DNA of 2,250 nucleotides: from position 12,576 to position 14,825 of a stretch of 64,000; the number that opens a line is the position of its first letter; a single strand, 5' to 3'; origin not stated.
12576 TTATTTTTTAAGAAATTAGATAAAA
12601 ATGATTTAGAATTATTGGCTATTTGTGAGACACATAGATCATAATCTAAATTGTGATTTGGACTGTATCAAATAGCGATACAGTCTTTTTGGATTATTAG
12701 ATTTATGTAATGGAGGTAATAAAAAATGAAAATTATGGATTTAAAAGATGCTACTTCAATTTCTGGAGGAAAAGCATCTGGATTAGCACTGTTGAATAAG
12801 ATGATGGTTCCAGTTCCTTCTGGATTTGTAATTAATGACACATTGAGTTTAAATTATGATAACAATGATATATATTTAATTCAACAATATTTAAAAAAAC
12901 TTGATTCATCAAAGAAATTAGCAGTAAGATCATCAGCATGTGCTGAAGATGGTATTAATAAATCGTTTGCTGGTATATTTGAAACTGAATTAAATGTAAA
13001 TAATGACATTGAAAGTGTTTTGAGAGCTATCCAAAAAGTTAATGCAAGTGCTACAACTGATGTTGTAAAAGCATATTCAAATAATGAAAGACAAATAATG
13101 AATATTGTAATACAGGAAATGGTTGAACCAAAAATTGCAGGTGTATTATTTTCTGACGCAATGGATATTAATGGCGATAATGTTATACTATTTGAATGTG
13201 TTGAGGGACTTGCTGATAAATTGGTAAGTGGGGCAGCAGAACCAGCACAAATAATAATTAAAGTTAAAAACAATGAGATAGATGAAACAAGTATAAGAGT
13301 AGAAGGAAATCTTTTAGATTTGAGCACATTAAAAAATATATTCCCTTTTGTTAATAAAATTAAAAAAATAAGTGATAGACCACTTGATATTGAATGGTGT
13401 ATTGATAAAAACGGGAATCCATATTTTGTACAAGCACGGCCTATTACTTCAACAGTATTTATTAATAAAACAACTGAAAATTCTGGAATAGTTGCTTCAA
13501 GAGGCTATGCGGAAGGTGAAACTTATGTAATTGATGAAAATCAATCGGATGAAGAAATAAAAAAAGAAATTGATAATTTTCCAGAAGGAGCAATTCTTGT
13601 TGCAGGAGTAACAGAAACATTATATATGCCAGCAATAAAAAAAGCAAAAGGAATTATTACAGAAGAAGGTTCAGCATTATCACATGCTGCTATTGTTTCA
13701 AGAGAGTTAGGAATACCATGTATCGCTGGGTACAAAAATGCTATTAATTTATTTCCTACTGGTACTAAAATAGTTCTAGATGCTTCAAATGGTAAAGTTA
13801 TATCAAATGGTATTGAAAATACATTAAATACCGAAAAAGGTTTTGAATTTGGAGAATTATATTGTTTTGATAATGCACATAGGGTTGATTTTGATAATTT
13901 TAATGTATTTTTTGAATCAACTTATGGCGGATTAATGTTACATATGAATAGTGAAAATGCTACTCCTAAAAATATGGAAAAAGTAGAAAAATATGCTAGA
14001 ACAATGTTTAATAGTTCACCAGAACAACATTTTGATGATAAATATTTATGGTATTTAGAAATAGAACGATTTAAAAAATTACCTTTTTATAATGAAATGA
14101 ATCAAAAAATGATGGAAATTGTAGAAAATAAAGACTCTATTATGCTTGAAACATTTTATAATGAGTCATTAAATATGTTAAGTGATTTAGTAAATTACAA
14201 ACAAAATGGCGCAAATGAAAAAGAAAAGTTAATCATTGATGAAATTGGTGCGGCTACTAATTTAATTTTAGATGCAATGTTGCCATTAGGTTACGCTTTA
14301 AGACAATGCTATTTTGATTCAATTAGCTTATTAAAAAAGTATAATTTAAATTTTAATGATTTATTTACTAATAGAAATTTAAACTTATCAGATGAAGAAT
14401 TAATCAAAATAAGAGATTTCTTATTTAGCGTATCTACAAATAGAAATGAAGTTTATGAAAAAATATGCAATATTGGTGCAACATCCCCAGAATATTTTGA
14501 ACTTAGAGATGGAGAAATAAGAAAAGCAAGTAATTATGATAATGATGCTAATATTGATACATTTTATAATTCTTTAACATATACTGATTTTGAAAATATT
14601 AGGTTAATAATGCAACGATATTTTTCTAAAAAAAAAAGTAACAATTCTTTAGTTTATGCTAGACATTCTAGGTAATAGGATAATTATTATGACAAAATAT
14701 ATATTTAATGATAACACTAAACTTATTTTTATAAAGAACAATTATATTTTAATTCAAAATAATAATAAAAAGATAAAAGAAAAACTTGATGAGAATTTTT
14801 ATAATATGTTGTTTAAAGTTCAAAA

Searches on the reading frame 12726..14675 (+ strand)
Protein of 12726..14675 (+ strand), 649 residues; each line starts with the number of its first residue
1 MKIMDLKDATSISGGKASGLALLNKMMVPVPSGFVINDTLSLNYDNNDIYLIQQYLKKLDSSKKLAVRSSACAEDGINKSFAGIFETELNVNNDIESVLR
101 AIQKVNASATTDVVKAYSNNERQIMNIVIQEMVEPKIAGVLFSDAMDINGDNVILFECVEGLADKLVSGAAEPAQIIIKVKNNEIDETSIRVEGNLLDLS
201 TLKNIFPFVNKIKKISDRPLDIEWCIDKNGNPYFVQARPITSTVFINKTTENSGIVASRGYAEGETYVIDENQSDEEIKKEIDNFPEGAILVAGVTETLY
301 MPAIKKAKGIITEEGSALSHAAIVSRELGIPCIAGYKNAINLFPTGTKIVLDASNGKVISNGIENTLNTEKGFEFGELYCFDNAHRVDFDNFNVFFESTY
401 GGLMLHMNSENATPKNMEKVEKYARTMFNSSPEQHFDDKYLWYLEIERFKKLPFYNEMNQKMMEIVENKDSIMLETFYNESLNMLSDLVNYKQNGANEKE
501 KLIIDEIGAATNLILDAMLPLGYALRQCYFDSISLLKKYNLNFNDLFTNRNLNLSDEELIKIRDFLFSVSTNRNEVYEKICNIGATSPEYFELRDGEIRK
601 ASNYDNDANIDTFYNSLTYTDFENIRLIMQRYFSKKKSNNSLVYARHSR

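Call 6: search_protein_families(library=pfam, proteins=[window:12726-14675:+], max_evalue=0.01)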
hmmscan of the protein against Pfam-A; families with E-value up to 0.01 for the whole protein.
window:12726-14675:+ (649 aa): 2 families
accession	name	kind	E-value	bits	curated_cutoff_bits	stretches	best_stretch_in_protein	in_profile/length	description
PF01326.24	PPDK_N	-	4e-35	122.1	27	1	54-243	90-312/328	Pyruvate phosphate dikinase, AMP/ATP-binding domain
PF00391.29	PEP-utilizers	-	2.8e-22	78.5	23.1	1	285-356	1-72/72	PEP-utilising enzyme, mobile domain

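Call 8: find_homologous_proteins(query=window:12726-14675:+, max_evalue=1e-10)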
Query window:12726-14675:+ (649 aa): 6106 proteins with E <= 1e-10 among 8000 candidates; the best 120 are listed.
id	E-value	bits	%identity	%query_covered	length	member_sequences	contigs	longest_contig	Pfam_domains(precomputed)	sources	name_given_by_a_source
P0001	0.0e+0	1435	100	100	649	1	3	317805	PF00391.30,PF01326.25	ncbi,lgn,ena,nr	ncbi:MAG: hypothetical protein IJO32_01085 [Bacilli bacterium]|nr:hypothetical protein [Bacilli bact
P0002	0.0e+0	1173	81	100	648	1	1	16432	PF00391.30,PF01326.25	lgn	-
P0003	0.0e+0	1138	79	99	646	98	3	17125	PF00391.30,PF01326.25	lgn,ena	-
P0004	0.0e+0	1135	79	99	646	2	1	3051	PF00391.30,PF01326.25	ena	-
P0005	0.0e+0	1129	78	99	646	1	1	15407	PF00391.30,PF01326.25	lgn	-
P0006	0.0e+0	1128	78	100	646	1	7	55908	PF00391.30,PF01326.25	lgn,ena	-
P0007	0.0e+0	1127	78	99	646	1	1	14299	PF00391.30,PF01326.25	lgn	-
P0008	0.0e+0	1127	78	99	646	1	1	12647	PF00391.30,PF01326.25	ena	-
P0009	0.0e+0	1127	78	99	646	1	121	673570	PF00391.30,PF01326.25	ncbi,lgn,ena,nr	ncbi:MAG TPA: hypothetical protein DHV70_02610 [Firmicutes bacterium]|nr:hypothetical protein [Bacil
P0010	0.0e+0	1126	78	99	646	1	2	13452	PF00391.30,PF01326.25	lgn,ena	-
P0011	0.0e+0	1126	78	99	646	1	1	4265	PF00391.30,PF01326.25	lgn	-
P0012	0.0e+0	1125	78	99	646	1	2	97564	PF00391.30,PF01326.25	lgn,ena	-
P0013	0.0e+0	1125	78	99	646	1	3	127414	PF00391.30,PF01326.25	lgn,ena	-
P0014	0.0e+0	1125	78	99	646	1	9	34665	PF00391.30,PF01326.25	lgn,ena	-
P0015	0.0e+0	1125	78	99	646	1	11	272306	PF00391.30,PF01326.25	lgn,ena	-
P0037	2.0e-295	999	71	98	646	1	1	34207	PF00391.30,PF01326.25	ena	-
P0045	2.2e-251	854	62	98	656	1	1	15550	PF00391.30,PF01326.25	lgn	-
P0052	2.0e-160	553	45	98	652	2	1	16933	PF00391.30,PF01326.25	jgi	-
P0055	3.2e-146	506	43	95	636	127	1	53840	PF00391.30,PF01326.25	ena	-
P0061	7.5e-144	499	43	97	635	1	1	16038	PF00391.30,PF01326.25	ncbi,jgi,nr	ncbi:MAG: hypothetical protein LBH62_09850 [Nitrososphaerota archaeon]|jgi:pyruvate,water dikinase|n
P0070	2.1e-119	418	39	93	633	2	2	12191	PF00391.30,PF01326.25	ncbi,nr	ncbi:MAG: PEP/pyruvate-binding domain-containing protein [Bdellovibrionota bacterium]|nr:PEP/pyruvat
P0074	3.7e-116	407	38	90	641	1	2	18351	PF00391.30,PF01326.25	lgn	-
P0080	4.8e-110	387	37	94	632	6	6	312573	PF00391.30,PF01326.25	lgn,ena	-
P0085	2.2e-102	362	35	98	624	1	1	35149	PF00391.30,PF01326.25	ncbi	-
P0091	1.8e-96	342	37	94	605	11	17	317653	PF00391.30,PF01326.25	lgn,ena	-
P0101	2.0e-85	306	34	92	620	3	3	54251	PF00391.30,PF01326.25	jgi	-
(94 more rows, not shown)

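Call 10: find_related_loci(query=A1, collection=genome_contigs, flank=8000)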
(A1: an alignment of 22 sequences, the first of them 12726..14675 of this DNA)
Query A1 (649 aa) in genome_contigs; peptide patterns used: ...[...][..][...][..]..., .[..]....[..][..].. (x = any residue, [..] = any of these).
600 stretches matched a pattern (row limit reached: there are more); 592 encode a relative of the query (tblastn E <= 1e-3); the best 80 are kept; 80 distinct loci.
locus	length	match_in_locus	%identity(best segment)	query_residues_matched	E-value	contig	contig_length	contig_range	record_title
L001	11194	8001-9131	30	1-361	5e-44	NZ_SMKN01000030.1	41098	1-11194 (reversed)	Micromonospora sp. KC606 NODE_30_length_41098_cov_16.8889, whole genome shotgun sequence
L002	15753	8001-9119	29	1-358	9e-41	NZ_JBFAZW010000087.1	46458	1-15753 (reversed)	Dactylosporangium sp. NPDC051485 NPDC051485_150_D8.ctg-0087, whole genome shotgun sequence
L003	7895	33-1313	30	7-358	1e-40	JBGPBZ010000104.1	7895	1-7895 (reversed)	MAG: Dehalococcoidia bacterium isolate OBJ_0618_050_61 k141_2425158_length_7895_cov_8.0000, whole genome shotgun sequenc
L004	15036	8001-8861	35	6-335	9e-40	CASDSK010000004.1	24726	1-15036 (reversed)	uncultured Eubacteriales bacterium isolate CO.A31.metabat-bins.426 genome assembly, contig: CO.A31.metabat-bins.426.fa_k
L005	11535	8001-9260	26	11-358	2e-34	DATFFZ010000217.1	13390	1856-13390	MAG TPA_asm: Gemmatimonadaceae bacterium isolate SMAG_U8649 k141_134466, whole genome shotgun sequence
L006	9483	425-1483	28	29-358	3e-34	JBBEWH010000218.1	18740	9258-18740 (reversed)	Actinomycetes bacterium KLBMP 9797 Scaffold63_5, whole genome shotgun sequence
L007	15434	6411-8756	39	3-356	3e-33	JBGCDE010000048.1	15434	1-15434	MAG: Pseudomonadales bacterium isolate SGMAG-84 contig48, whole genome shotgun sequence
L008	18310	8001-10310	32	14-358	2e-33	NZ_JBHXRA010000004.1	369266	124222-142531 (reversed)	Nocardia sp. NPDC058633 NPDC058633_T40_G7.ctg-0004, whole genome shotgun sequence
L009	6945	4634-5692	32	46-356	2e-33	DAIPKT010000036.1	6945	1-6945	MAG TPA_asm: bacterium isolate CTOTU21511 NODE_4298_length_6945_cov_7.845283, whole genome shotgun sequence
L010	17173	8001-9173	28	3-358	4e-33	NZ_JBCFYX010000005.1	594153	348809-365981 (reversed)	Isoptericola sp. F-RaC21 5, whole genome shotgun sequence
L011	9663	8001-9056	29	46-355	5e-32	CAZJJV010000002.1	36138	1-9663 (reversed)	MAG TPA_asm: uncultured Candidatus Saccharibacteria bacterium isolate binchicken_co6_447 genome assembly, contig: NODE_8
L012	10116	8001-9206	28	3-372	2e-32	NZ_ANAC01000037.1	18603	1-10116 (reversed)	Nocardiopsis alba DSM 43377 contig_37, whole genome shotgun sequence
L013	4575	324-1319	31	65-356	4e-32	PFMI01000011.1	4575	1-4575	MAG: bacterium (Candidatus Gribaldobacteria) CG_4_10_14_0_8_um_filter_33_9 CG_4_10_14_0.8_um_filter_scaffold_14682_c, wh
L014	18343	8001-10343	33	3-359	7e-32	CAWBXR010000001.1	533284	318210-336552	MAG: uncultured Gammaproteobacteria bacterium isolate MFD09779.bin.1.51 genome assembly, contig: contig_13381, whole gen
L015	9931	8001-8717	37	2-242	9e-32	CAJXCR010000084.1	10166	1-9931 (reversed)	MAG TPA_asm: uncultured Halieaceae bacterium isolate ERR599007_bin.93_MetaBAT_v2.12.1_MAG genome assembly, contig: NODE_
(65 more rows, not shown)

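Call 11: find_encoding_contigs(protein=P0009, flank=8000, max_places=2)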
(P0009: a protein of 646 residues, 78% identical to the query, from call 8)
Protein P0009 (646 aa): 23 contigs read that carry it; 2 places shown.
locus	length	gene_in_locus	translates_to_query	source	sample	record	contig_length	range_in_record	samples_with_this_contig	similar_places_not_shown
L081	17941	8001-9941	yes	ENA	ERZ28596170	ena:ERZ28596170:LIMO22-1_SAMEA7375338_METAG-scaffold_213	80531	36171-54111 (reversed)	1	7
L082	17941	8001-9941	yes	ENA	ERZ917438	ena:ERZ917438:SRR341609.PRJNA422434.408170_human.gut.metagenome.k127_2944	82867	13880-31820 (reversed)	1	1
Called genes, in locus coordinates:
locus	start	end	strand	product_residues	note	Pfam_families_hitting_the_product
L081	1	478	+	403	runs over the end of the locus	PF01183:Glyco_hydro_25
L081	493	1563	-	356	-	PF13439:Glyco_transf_4, PF00534:Glycos_transf_1, PF13692:Glyco_trans_1_4, PF13524:Glyco_trans_1_2 (faint)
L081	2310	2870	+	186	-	PF01595:CNNM (weak)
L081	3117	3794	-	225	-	-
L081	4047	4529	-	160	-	-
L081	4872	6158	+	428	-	PF04055:Radical_SAM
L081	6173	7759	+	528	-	PF01432:Peptidase_M3 (weak)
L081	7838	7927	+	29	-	-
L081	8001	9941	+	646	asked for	PF01326:PPDK_N, PF00391:PEP-utilizers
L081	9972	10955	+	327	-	PF00899:ThiF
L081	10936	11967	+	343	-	-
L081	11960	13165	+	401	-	-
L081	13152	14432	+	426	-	PF00496:SBP_bac_5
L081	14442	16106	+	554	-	PF02463:SMC_N (faint), PF03193:RsgA_GTPase (faint), PF13555:AAA_29 (faint), PF00004:AAA (faint), PF00005:ABC_tran, PF00910:RNA_helicase (faint), PF12848:ABC_tran_Xtn, PF00005:ABC_tran, +2 more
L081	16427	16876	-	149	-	PF12844:HTH_19 (weak), PF13560:HTH_31 (weak), PF01381:HTH_3, PF13443:HTH_26 (faint), PF12844:HTH_19, PF01381:HTH_3 (weak)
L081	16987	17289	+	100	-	-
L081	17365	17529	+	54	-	-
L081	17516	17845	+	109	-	-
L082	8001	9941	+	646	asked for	PF01326:PPDK_N, PF00391:PEP-utilizers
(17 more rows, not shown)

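Call 12: find_encoding_contigs(protein=P0037, flank=8000, max_places=2)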
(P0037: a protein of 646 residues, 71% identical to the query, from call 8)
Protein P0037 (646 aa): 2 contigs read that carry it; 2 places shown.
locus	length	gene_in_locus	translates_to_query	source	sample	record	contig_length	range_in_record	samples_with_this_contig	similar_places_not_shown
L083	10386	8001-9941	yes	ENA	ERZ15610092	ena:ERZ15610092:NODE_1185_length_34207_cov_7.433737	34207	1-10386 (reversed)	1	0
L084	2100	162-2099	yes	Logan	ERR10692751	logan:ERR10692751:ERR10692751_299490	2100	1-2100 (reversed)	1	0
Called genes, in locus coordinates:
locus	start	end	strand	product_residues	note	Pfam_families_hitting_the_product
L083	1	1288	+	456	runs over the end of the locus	PF01225:Mur_ligase, PF08245:Mur_ligase_M, PF02875:Mur_ligase_C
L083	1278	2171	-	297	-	-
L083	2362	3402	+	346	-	PF00953:Glycos_transf_4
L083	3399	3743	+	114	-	PF02033:RBFA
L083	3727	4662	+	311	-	PF01368:DHH, PF02272:DHHA1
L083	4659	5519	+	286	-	PF01509:TruB_N, PF16198:TruB_C_2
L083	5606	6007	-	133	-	PF00376:MerR (weak), PF13411:MerR_1, PF09278:MerR-DNA-bind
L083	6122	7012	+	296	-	PF00248:Aldo_ket_red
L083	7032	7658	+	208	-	PF12682:Flavodoxin_4, PF12724:Flavodoxin_5 (faint)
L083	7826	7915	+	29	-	-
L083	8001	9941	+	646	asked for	PF01326:PPDK_N, PF00391:PEP-utilizers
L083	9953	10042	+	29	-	-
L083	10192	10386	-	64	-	?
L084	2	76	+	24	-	?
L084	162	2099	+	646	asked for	PF01326:PPDK_N, PF00391:PEP-utilizers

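Call 13: find_encoding_contigs(protein=P0045, flank=8000, max_places=2)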
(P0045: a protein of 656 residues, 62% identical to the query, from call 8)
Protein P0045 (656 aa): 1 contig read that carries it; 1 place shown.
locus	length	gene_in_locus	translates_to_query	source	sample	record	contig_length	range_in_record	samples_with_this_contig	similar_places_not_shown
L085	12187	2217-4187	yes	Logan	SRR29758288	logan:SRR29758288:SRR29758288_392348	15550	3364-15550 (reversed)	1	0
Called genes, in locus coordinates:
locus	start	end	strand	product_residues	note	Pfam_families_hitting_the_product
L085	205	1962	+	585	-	PF01432:Peptidase_M3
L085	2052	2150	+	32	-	-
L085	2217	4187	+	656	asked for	PF01326:PPDK_N, PF00391:PEP-utilizers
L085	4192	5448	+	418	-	PF04055:Radical_SAM, PF13353:Fer4_12 (weak), PF13186:SPASM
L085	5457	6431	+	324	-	PF00899:ThiF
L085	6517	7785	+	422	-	PF00496:SBP_bac_5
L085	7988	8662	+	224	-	-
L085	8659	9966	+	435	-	-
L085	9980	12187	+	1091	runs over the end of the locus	PF17424:DUF5411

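Call 19: search_protein_families(library=ncbifam, proteins=[window:12726-14675:+, L085:4192-5448:+, L081:4872-6158:+], max_evalue=0.1)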
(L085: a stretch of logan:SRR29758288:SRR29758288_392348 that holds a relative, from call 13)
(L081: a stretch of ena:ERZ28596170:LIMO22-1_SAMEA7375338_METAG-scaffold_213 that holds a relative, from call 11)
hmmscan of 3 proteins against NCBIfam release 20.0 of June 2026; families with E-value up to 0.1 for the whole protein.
window:12726-14675:+ (649 aa): 27 families (the best 25 are shown)
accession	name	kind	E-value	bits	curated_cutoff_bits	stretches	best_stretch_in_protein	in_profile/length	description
NF005057.0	PRK06464.1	equivalog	3.4e-50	170.9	598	2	200-369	294-471/798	phosphoenolpyruvate synthase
TIGR01418.1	PEP_synth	equivalog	5.1e-46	157.4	739.75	2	208-361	296-459/784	pyruvate, water dikinase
NF052631.1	prodigiosin_PigC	equivalog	3.9e-44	150.8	1300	3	52-192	82-227/883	prodigiosin ligase PigC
NF004881.0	PRK06241.2-2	equivalog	9.7e-41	139.9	883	2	62-243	106-313/898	phosphoenolpyruvate synthase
NF052632.1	undecylprod_RedH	equivalog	1.1e-38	132.8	1350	2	62-191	92-222/880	undecylprodigiosin ligase RedH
NF004882.0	PRK06241.2-3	equivalog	9.1e-37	126.6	850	2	40-242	74-278/827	phosphoenolpyruvate synthase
NF004878.0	PRK06241.1-3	subfamily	7.6e-35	120.2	945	3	54-190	101-239/891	phosphoenolpyruvate synthase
NF004877.0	PRK06241.1-2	subfamily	5.5e-34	117.6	866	3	52-190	100-240/869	phosphoenolpyruvate synthase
NF004880.0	PRK06241.2-1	equivalog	1.8e-33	115.5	972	2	48-243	90-283/837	phosphoenolpyruvate synthase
NF041857.1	RIF_Ptrans_rph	equivalog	5.2e-33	114.4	999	3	52-190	98-238/864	rifamycin-inactivating phosphotransferase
NF004879.0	PRK06241.1-4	equivalog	3.4e-31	108.2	976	3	51-191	99-241/868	phosphoenolpyruvate synthase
NF004508.0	PRK05849.1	equivalog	8.6e-26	90.2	501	2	8-250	6-227/789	hypothetical protein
NF004883.0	PRK06241.2-4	equivalog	8.7e-24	83.7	1063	2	287-360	839-912/928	phosphoenolpyruvate synthase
NF000283.1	RPH_KJ151292.1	equivalog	9.9e-22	77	1700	3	64-179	113-232/865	rifamycin-inactivating phosphotransferase Rph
NF004531.0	PRK05878.1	equivalog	5.1e-16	58.4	456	1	252-362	354-458/534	pyruvate, phosphate dikinase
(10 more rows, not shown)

L085:4192-5448:+ (418 aa): 66 families (the best 25 are shown)
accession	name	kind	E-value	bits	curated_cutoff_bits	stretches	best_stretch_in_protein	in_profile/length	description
TIGR02109.1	PQQ_syn_pqqE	equivalog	1.9e-27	96.1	381.35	1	17-318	3-314/358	pyrroloquinoline quinone biosynthesis protein PqqE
TIGR04545.1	rSAM_ahbD_hemeb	equivalog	3.5e-26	92.4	500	2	25-175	4-158/339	heme b synthase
TIGR03962.1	mycofact_rSAM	equivalog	1.7e-25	89.9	265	1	15-317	6-314/339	mycofactocin radical SAM maturase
NF050035.1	rSAM_WgK_link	exception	6.2e-24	84.7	650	2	17-171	5-162/367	radical SAM/SPASM peptide maturase WgkB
TIGR04055.1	rSAM_NirJ2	equivalog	2.7e-23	83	500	1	24-318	3-305/326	putative heme d1 biosynthesis radical SAM protein NirJ2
TIGR04303.1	GeoRSP_rSAM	equivalog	6.6e-23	81.8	400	1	17-318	1-308/325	GeoRSP system radical SAM/SPASM protein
TIGR04546.1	rSAM_ahbC_deAc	equivalog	8.4e-21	74.2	650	1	18-223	37-243/390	12,18-didecarboxysiroheme deacetylase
TIGR04347.1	pseudo_SAM_Halo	equivalog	2.7e-20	73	525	1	14-203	31-221/390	TIGR04347 family pseudo-SAM/SPASM protein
TIGR04133.1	rSAM_w_lipo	hypoth_equivalog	3.7e-20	72.2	425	1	23-315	26-330/350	TIGR04133 family radical SAM/SPASM protein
TIGR04403.1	rSAM_skfB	equivalog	1.4e-19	70.2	300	1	20-295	103-377/402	sporulation killing factor system radical SAM maturase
TIGR04053.2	TIGR04053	equivalog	3.1e-19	69.4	395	1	18-181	5-172/366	TIGR04053 family radical SAM/SPASM domain-containing protein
TIGR04051.1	rSAM_NirJ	equivalog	4.4e-19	68.7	515.45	1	22-204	3-186/354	heme d1 biosynthesis radical SAM protein NirJ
TIGR03977.1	rSAM_pair_HxsC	equivalog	6.8e-19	67.8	267.9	1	25-228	29-245/292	His-Xaa-Ser system radical SAM maturase HxsC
NF045574.1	sacti_mat_StsB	exception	7.3e-19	67.9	625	1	23-318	98-397/466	StsB family radical SAM/SPASM domain sactipeptide maturase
TIGR03961.1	rSAM_PTO1314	hypoth_equivalog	1.2e-18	67.5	306.05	1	17-287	19-286/332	PTO1314 family radical SAM protein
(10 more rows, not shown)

L081:4872-6158:+ (428 aa): 58 families (the best 25 are shown)
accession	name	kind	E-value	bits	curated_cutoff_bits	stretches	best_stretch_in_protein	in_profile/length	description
TIGR04055.1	rSAM_NirJ2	equivalog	1.3e-22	80.8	500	1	32-324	5-306/326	putative heme d1 biosynthesis radical SAM protein NirJ2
TIGR04545.1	rSAM_ahbD_hemeb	equivalog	4.3e-22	79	500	2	32-233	5-208/339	heme b synthase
TIGR03962.1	mycofact_rSAM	equivalog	6e-22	78.3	265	1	26-333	11-325/339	mycofactocin radical SAM maturase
TIGR04133.1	rSAM_w_lipo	hypoth_equivalog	2.9e-18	65.9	425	1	21-320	18-330/350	TIGR04133 family radical SAM/SPASM protein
TIGR03961.1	rSAM_PTO1314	hypoth_equivalog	4.9e-18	65.5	306.05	1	32-233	28-223/332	PTO1314 family radical SAM protein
TIGR02109.1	PQQ_syn_pqqE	equivalog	7.2e-18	64.6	381.35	1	25-323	5-314/358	pyrroloquinoline quinone biosynthesis protein PqqE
NF050035.1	rSAM_WgK_link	exception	7.5e-18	64.6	650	1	23-187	5-170/367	radical SAM/SPASM peptide maturase WgkB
TIGR04347.1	pseudo_SAM_Halo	equivalog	2.3e-17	63.4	525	1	29-191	40-202/390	TIGR04347 family pseudo-SAM/SPASM protein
TIGR04546.1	rSAM_ahbC_deAc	equivalog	2.6e-17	62.7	650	1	29-214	41-227/390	12,18-didecarboxysiroheme deacetylase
NF047865.1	rSAM_PapB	equivalog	6.8e-17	61.7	340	1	28-326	4-321/330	PapB family radical SAM/SPASM ranthipeptide maturase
TIGR04054.1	rSAM_NirJ1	equivalog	2.7e-16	59.2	650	1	29-210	38-220/387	putative heme d1 biosynthesis radical SAM protein NirJ1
TIGR04303.1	GeoRSP_rSAM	equivalog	4.6e-15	56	400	1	25-323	3-308/325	GeoRSP system radical SAM/SPASM protein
TIGR04051.1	rSAM_NirJ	equivalog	6.9e-15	54.9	515.45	1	29-193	4-168/354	heme d1 biosynthesis radical SAM protein NirJ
TIGR04250.1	SCM_rSAM_ScmE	equivalog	9.8e-15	54.3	400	1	25-188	1-165/358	SynChlorMet cassette radical SAM/SPASM protein ScmE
TIGR04403.1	rSAM_skfB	equivalog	1.1e-14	54.1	300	1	25-315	102-386/402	sporulation killing factor system radical SAM maturase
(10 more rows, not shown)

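Call 21: find_encoding_contigs(protein=P0052, flank=8000, max_places=1)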
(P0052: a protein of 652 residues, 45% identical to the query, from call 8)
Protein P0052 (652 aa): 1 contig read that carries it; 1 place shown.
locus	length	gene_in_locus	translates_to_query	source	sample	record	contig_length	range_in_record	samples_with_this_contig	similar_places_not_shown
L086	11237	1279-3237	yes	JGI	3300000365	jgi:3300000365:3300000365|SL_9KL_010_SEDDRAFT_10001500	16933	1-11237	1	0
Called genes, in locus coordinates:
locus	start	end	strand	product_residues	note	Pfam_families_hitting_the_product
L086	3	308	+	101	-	?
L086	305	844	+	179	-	PF00300:His_Phos_1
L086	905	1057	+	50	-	PF13637:Ank_4 (weak)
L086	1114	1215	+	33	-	-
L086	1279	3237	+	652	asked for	PF01326:PPDK_N, PF00391:PEP-utilizers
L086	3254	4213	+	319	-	PF00899:ThiF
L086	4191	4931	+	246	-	PF00891:Methyltransf_2, PF13489:Methyltransf_23, PF01728:FtsJ (faint), PF05175:MTS (weak), PF13649:Methyltransf_25, PF13847:Methyltransf_31, PF08241:Methyltransf_11, PF08242:Methyltransf_12, +1 more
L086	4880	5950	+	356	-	PF00278:Orn_DAP_Arg_deC (weak), PF02784:Orn_Arg_deC_N (faint)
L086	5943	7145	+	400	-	-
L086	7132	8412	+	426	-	-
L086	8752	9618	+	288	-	-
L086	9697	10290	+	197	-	PF06042:NTP_transf_6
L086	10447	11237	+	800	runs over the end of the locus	-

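Call 22: find_encoding_contigs(protein=P0055, flank=8000, max_places=1)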
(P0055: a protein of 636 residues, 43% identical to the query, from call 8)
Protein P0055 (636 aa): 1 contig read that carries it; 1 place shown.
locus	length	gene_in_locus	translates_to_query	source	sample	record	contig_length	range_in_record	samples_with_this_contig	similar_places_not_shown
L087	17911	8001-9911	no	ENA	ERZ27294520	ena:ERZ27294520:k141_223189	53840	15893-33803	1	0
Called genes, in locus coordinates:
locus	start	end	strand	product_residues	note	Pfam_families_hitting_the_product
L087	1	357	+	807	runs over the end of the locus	PF01588:tRNA_bind, PF03483:B3_4, PF03484:B5, PF17759:tRNA_synthFbeta, PF03147:FDX-ACB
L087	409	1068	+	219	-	PF01520:Amidase_3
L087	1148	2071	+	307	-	PF07751:Abi_2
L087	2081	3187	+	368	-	PF00089:Trypsin, PF13365:Trypsin_2, PF00595:PDZ (faint), PF13180:PDZ_2, PF17820:PDZ_6 (weak)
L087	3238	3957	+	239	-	PF23023:Anti-Pycsar_Apyc1, PF00753:Lactamase_B (weak), PF12706:Lactamase_B_2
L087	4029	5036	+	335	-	PF14397:ATPgrasp_ST, PF02955:GSH-S_ATP (weak)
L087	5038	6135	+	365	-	PF01926:MMR_HSR1, PF02421:FeoB_N, PF06071:YchF-GTPase_C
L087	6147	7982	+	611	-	PF13522:GATase_6, PF13537:GATase_7, PF00733:Asn_synthase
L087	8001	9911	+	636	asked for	PF01326:PPDK_N, PF00391:PEP-utilizers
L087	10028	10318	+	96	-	PF01250:Ribosomal_S6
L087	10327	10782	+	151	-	PF00436:SSB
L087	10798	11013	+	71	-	PF01084:Ribosomal_S18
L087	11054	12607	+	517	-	PF03193:RsgA_GTPase (faint), PF20720:nSTAND3 (faint), PF00005:ABC_tran, PF00931:NB-ARC (faint), PF01637:ATPase_2 (faint), PF01926:MMR_HSR1 (faint), PF02463:SMC_N (faint), PF00005:ABC_tran, +7 more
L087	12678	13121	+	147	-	PF01281:Ribosomal_L9_N, PF03948:Ribosomal_L9_C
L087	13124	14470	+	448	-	PF00772:DnaB, PF13481:AAA_25, PF03796:DnaB_C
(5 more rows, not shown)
